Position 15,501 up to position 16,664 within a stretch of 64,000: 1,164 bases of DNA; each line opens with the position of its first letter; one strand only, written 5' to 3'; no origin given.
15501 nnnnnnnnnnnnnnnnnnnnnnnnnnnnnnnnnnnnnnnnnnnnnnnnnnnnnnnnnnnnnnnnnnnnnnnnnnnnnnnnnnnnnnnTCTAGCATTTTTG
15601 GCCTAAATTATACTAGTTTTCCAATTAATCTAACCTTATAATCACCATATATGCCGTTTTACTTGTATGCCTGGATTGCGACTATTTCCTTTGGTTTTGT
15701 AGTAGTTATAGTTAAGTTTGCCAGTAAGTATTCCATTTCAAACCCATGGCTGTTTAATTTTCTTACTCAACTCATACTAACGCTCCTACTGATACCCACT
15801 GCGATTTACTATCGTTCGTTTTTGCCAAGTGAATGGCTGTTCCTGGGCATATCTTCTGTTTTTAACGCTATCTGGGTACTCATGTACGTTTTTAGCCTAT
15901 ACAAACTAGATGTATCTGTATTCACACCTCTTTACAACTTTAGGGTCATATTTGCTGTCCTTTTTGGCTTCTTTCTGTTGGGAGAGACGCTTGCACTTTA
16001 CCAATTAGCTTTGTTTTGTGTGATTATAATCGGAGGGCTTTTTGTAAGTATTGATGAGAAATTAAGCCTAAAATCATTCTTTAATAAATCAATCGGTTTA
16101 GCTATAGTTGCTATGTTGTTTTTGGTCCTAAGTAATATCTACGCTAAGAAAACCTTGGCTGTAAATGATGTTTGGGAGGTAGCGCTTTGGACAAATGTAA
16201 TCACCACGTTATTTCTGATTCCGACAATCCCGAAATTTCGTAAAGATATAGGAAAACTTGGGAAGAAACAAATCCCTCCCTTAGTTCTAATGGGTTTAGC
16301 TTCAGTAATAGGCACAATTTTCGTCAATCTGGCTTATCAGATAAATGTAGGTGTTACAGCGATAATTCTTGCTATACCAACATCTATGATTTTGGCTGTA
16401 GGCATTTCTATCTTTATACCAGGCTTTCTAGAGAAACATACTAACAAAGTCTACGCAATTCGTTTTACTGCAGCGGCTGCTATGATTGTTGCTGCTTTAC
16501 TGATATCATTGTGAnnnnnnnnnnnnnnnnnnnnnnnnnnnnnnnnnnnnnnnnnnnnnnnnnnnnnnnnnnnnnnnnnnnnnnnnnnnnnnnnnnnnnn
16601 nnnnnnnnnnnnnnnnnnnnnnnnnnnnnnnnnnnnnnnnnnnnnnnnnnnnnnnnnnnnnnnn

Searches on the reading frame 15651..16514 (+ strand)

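Call 16: search_protein_families(library=pfam, proteins=[window:15651-16514:+], max_evalue=0.01)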
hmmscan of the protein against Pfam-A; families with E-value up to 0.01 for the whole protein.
window:15651-16514:+ (287 aa): 1 family
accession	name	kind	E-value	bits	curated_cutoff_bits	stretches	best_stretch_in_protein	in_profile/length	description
PF00892.27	EamA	-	1.9e-16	61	28.2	2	4-133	4-134/135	EamA-like transporter family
